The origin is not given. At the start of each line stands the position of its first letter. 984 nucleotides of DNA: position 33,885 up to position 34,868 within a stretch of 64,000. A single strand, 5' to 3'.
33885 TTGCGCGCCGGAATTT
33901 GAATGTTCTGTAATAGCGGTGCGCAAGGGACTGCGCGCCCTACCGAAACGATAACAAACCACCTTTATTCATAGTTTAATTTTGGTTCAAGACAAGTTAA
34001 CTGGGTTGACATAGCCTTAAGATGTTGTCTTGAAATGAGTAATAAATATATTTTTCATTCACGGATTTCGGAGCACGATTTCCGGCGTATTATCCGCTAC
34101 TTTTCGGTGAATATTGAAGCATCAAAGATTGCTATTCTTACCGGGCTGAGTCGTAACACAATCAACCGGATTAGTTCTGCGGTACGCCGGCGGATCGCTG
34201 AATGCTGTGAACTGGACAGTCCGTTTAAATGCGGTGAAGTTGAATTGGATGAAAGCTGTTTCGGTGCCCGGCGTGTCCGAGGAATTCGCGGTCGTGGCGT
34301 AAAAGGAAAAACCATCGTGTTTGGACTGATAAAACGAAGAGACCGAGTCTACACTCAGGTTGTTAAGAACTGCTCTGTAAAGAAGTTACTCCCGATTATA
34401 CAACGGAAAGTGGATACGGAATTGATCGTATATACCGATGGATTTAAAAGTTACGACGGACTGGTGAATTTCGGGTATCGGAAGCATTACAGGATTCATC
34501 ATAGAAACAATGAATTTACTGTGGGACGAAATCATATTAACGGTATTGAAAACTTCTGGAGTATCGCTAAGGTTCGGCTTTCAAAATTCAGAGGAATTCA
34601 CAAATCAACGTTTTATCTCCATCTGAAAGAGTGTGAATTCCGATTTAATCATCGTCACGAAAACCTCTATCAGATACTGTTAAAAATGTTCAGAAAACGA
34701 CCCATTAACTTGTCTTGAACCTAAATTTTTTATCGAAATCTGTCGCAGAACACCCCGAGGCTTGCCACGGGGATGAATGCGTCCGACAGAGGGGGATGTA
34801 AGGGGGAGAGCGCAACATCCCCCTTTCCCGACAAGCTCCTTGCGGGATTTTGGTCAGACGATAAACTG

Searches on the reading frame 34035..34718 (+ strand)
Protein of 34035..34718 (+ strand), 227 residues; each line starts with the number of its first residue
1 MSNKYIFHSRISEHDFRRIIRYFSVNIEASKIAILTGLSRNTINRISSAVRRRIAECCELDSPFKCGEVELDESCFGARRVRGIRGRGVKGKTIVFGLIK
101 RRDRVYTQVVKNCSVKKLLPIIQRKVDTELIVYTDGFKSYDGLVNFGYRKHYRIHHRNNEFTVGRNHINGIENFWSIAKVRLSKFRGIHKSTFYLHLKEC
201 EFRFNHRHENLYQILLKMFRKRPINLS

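Call 57: find_encoding_contigs(protein=window:34035-34718:+, flank=2500, max_places=10)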
Protein window:34035-34718:+ (227 aa): 2 contigs read that carry it; 1 place shown.
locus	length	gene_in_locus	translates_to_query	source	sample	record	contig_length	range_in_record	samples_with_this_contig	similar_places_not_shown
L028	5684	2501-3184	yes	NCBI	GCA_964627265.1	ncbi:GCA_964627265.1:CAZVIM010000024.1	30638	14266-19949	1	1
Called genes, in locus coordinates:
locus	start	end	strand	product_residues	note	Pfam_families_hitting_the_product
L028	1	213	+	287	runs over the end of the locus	PF02591:Zn_ribbon_9, PF00359:PTS_EIIA_2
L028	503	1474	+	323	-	PF01073:3Beta_HSD, PF01370:Epimerase, PF02719:Polysacc_synt_2, PF04321:RmlD_sub_bind, PF05368:NmrA (weak), PF13460:NAD_binding_10, PF16363:GDP_Man_Dehyd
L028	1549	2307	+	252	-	PF00994:MoCF_biosynth, PF18146:CinA_KH (weak)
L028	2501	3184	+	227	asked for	PF12762:DDE_Tnp_IS1595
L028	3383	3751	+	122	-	PF01797:Y1_Tnp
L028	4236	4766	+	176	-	PF00588:SpoU_methylase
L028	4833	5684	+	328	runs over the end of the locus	PF20030:bpMoxR, PF00004:AAA (faint), PF07726:AAA_3, PF07728:AAA_5, PF17863:AAA_lid_2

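Call 75: find_homologous_proteins(query=window:34035-34718:+, max_evalue=1e-60)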
Query window:34035-34718:+ (227 aa): 4165 proteins with E <= 1e-60 among 8000 candidates; the best 120 are listed.
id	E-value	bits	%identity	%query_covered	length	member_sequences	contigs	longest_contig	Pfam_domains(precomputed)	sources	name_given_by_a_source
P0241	6.7e-136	469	91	100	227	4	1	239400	PF12762.14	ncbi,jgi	ncbi:MAG: IS1595 family transposase [Kiritimatiellales bacterium]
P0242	2.4e-131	454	89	100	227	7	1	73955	PF12762.14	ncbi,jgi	ncbi:MAG: IS1595 family transposase [Kiritimatiellales bacterium]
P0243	2.3e-116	405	76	100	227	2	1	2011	PF12762.14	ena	-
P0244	4.3e-116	404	77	100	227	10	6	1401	PF12762.14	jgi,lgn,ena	-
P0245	7.9e-116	403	76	100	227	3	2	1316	PF12762.14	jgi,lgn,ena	jgi:transposase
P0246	4.4e-113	394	75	100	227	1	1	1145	PF12762.14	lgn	-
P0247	8.6e-111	387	74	100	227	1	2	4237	PF12762.14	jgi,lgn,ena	-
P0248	7.0e-108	377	73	100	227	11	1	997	PF12762.14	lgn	-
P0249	1.4e-107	376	70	100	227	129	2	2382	PF12762.14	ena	-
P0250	3.3e-106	372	72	100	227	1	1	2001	PF12762.14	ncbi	-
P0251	5.3e-106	371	74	100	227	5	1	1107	PF12762.14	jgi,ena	-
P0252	2.8e-105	369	71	100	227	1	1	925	PF12762.14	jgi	-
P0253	1.3e-104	366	73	100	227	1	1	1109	PF12762.14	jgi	jgi:transposase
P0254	1.6e-104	366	71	100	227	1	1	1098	PF12762.14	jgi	jgi:transposase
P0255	2.1e-104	366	71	100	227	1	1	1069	PF12762.14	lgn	-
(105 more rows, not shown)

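Call 76: find_encoding_contigs(protein=P0241, flank=4000, max_places=10)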
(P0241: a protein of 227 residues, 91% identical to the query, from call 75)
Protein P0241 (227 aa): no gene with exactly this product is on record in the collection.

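Call 77: find_encoding_contigs(protein=P0242, flank=4000, max_places=10)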
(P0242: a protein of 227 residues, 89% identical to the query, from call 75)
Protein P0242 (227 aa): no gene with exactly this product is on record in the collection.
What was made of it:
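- Look-ups of the closest IS-C homologues, meant as an unbiased test, failed (calls 76, 77).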
